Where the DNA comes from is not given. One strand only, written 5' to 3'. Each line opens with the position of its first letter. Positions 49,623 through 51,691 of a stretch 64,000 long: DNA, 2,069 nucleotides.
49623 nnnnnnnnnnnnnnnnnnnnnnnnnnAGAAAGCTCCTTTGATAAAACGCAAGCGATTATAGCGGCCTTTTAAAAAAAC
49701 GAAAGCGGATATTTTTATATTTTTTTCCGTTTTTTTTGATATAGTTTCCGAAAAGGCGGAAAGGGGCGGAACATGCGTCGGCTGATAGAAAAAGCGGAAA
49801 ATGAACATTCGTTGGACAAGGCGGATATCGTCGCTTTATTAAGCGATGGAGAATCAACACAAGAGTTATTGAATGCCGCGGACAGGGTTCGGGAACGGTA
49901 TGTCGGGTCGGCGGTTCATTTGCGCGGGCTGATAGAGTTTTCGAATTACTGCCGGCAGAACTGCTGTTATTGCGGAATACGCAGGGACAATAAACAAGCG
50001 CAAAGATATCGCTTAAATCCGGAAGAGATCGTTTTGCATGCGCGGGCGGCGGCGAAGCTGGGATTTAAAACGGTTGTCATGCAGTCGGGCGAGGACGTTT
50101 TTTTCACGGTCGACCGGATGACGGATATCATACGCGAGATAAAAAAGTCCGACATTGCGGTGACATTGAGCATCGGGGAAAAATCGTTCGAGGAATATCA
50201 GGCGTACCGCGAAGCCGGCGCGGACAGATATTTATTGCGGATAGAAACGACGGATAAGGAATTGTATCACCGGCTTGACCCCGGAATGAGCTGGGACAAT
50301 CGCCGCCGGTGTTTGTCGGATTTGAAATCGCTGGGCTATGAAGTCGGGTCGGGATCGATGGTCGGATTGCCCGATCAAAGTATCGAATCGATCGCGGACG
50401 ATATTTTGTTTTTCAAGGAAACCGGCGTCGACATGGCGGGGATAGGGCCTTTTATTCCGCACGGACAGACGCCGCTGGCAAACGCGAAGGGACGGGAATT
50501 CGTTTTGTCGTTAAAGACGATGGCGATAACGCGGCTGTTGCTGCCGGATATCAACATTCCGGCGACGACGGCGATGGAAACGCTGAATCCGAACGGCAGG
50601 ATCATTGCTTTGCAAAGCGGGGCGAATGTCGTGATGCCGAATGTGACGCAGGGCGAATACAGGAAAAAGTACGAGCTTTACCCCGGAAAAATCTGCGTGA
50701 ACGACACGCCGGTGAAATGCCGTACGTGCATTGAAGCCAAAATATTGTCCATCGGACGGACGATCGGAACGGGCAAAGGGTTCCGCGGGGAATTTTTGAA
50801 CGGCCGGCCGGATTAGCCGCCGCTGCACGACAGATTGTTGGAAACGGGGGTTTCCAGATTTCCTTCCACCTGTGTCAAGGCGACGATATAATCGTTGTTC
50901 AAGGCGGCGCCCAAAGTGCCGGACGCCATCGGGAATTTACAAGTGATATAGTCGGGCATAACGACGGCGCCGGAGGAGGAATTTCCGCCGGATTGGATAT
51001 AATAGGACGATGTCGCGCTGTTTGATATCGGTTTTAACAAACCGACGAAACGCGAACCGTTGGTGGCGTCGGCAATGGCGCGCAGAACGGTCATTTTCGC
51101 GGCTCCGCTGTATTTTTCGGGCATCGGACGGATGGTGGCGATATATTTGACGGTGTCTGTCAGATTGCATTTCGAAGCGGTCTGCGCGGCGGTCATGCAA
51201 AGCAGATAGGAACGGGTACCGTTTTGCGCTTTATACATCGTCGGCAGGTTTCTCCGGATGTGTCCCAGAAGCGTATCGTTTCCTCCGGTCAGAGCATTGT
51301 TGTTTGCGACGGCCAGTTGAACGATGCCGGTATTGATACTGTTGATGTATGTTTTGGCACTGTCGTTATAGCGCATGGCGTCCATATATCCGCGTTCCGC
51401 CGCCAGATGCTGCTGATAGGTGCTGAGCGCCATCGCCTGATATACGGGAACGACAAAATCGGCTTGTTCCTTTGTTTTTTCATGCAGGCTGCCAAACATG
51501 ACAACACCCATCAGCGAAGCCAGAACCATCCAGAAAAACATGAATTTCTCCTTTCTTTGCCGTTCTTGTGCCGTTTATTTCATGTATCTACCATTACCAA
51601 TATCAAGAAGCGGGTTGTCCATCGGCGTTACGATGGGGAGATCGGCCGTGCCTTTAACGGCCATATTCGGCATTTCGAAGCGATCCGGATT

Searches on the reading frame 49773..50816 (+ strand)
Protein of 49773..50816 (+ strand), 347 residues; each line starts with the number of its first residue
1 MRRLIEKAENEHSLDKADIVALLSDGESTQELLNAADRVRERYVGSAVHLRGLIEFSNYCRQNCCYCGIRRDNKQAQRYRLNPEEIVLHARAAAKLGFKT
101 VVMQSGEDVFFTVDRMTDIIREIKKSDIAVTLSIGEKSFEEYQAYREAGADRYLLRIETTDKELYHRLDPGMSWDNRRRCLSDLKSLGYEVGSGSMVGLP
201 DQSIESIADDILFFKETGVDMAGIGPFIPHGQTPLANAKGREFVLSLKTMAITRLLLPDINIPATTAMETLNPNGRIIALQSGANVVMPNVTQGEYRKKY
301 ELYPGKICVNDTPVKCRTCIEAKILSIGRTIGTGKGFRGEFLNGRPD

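Call 5: search_protein_families(library=pfam, proteins=[window:49773-50816:+], max_evalue=1)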
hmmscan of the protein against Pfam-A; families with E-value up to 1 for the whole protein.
window:49773-50816:+ (347 aa): 4 families
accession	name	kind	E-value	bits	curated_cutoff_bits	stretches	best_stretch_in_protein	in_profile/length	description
PF04055.27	Radical_SAM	-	3.8e-22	79.7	29.5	1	54-212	1-164/166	Radical SAM superfamily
PF06968.18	BATS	-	0.0063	17.1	22.2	1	228-289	6-63/88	Biotin and Thiamin Synthesis associated domain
PF00682.25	HMGL-like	-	0.22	11.3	29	1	71-195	10-133/260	HMGL-like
PF01114.24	Colipase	-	0.39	10.9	27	1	302-329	8-35/40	Colipase, N-terminal domain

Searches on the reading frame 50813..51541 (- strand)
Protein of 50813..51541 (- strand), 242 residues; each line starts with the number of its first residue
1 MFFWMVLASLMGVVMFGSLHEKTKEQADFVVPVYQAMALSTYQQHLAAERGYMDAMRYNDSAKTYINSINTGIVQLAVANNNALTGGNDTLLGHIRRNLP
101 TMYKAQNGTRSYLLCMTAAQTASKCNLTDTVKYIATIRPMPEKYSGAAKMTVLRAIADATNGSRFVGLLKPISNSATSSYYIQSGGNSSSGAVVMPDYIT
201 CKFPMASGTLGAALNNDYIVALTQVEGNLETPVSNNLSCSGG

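Call 5: search_protein_families(library=pfam, proteins=[window:50813-51541:-], max_evalue=1)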
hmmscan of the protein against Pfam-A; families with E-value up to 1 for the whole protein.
window:50813-51541:- (242 aa): 1 family
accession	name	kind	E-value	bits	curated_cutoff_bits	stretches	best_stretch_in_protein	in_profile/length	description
PF09188.15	DUF1951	-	0.055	13.8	24.4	1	13-86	4-81/137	Domain of unknown function (DUF1951)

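Call 6: search_protein_families(library=ncbifam, proteins=[window:50813-51541:-], max_evalue=1)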
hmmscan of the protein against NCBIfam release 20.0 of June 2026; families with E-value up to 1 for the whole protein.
window:50813-51541:- (242 aa): 0 families

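Call 46: find_homologous_proteins(query=window:50816-51541:-)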
Query window:50816-51541:- (242 aa): 22 proteins with E <= 0.001 among 573 candidates.
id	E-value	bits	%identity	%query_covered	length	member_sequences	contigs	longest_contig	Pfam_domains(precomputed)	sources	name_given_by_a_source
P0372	2.2e-151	520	98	100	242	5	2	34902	-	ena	-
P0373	8.5e-127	440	81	100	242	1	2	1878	-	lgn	-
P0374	9.0e-125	433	81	100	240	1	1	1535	-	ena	-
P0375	9.6e-90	318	68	92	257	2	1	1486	-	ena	-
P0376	1.9e-65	239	53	94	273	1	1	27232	-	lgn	-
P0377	3.7e-64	235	52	94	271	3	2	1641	-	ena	-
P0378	2.3e-60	222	48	99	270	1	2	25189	-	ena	-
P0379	4.4e-59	218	48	94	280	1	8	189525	-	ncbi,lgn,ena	-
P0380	5.1e-58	215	48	94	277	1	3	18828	-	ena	-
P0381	1.6e-57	213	47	94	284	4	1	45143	-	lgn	-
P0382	2.3e-57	213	48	94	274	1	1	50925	-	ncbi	-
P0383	3.6e-57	212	49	94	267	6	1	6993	-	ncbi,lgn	-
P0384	6.0e-57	211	48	94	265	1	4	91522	-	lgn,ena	-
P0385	1.3e-56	210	46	99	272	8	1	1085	-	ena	-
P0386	4.1e-55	205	46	95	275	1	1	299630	-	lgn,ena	-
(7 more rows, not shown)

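Call 59: predict_structure(alignment_id=A4)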
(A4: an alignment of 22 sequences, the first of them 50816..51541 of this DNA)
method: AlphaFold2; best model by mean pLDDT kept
length: 242 residues; sequences in the alignment: 22
mean_pLDDT: 78.4   pTM: 0.74
mean pLDDT of the five models: 78.4, 78.4, 77.6, 76.9, 74.9
residues with pLDDT >= 90: 42; 70-90: 145; 50-70: 46; < 50: 9
segments of 3 or more residues with pLDDT < 50: 188-190, 240-242
pLDDT, mean of each block of 10 residues (from residue 1): 72 60 53 81 92 87 87 90 87 90 86 89 86 90 71 79 80 68 65 77 83 77 83 58 34
secondary structure, 60 per line:
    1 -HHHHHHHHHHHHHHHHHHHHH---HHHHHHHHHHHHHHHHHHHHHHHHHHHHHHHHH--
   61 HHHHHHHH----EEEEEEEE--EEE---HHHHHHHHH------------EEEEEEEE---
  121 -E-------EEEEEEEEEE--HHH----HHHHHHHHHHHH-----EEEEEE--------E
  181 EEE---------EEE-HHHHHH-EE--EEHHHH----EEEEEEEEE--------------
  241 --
elements in order: H2-22 H26-58 H61-68 E73-80 E83-85 H89-97 E110-117 E130-139 H149-160 E166-171 E180-183 E193-195 H197-202 H210-213 E218-226

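Call 85: find_encoding_contigs(protein=P0372, flank=10000, max_places=3)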
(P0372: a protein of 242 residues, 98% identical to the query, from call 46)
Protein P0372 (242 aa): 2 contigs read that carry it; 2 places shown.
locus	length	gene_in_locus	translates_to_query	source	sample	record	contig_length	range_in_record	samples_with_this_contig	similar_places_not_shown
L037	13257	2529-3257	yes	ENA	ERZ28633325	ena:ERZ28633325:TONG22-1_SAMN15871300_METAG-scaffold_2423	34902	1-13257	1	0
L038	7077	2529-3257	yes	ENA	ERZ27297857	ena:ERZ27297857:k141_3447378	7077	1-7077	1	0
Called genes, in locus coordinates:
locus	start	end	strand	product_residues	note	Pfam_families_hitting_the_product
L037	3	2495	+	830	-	?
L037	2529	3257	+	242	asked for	-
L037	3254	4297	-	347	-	PF04055:Radical_SAM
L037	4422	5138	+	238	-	PF01613:Flavin_Reduct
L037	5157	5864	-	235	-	PF01553:Acyltransferase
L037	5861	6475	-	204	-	PF02698:DUF218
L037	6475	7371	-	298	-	-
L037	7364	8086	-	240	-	PF00005:ABC_tran, PF13304:AAA_21 (faint)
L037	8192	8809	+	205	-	PF13717:Zn_ribbon_4, PF13719:Zn_ribbon_5 (weak)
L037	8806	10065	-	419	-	PF00278:Orn_DAP_Arg_deC, PF01168:Ala_racemase_N (weak), PF02784:Orn_Arg_deC_N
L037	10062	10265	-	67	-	-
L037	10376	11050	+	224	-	PF00578:AhpC-TSA, PF08534:Redoxin, PF13098:Thioredoxin_2 (weak), PF13905:Thioredoxin_8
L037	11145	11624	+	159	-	PF00156:Pribosyltran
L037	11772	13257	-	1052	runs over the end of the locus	PF00873:ACR_tran, PF03176:MMPL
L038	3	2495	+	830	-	?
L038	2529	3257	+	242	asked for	-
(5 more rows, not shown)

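Call 91: search_solved_structures(query=A4, max_evalue=10, show_alignments=2)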
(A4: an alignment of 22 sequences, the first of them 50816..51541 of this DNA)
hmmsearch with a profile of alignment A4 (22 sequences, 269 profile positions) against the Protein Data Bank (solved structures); distinct sequences matched with E-value up to 10: 1.
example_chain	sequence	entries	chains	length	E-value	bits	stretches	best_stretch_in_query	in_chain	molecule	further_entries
3odt_A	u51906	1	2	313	0.067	15.9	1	46-136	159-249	Protein DOA1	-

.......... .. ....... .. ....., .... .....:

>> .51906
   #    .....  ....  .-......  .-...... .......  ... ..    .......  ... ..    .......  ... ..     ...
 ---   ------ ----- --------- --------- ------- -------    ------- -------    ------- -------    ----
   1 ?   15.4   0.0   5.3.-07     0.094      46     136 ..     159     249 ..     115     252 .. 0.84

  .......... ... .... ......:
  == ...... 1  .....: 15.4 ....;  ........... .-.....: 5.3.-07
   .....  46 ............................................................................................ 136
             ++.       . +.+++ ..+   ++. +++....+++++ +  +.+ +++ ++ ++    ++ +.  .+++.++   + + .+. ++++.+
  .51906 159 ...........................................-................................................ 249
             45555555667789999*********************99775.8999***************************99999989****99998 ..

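Call 92: search_protein_families(library=pfam, alignment_id=A3, max_evalue=1)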
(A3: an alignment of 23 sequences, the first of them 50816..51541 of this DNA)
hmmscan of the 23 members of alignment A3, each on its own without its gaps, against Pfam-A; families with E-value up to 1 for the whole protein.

A. member 1, window:50816-51541:- (242 aa): 1 family
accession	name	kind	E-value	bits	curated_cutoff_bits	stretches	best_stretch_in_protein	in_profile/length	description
PF09188.15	DUF1951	-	0.055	13.8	24.4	1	13-86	4-81/137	Domain of unknown function (DUF1951)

B. families by the number of members that match (of 23 scanned): 4 families
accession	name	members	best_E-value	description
PF22150.1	Tt1218-like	2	0.2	Type IV pilin Tt1218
PF09188.15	DUF1951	1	0.055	Domain of unknown function (DUF1951)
PF03454.20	MoeA_C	1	0.083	MoeA C-terminal region (domain IV)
PF03008.20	DUF234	1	0.14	Archaea bacterial proteins of unknown function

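Call 98: search_protein_families(library=phrogs, proteins=[window:50816-51541:-], max_evalue=0.1)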
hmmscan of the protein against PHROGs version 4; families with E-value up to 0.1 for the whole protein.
window:50816-51541:- (242 aa): 0 families
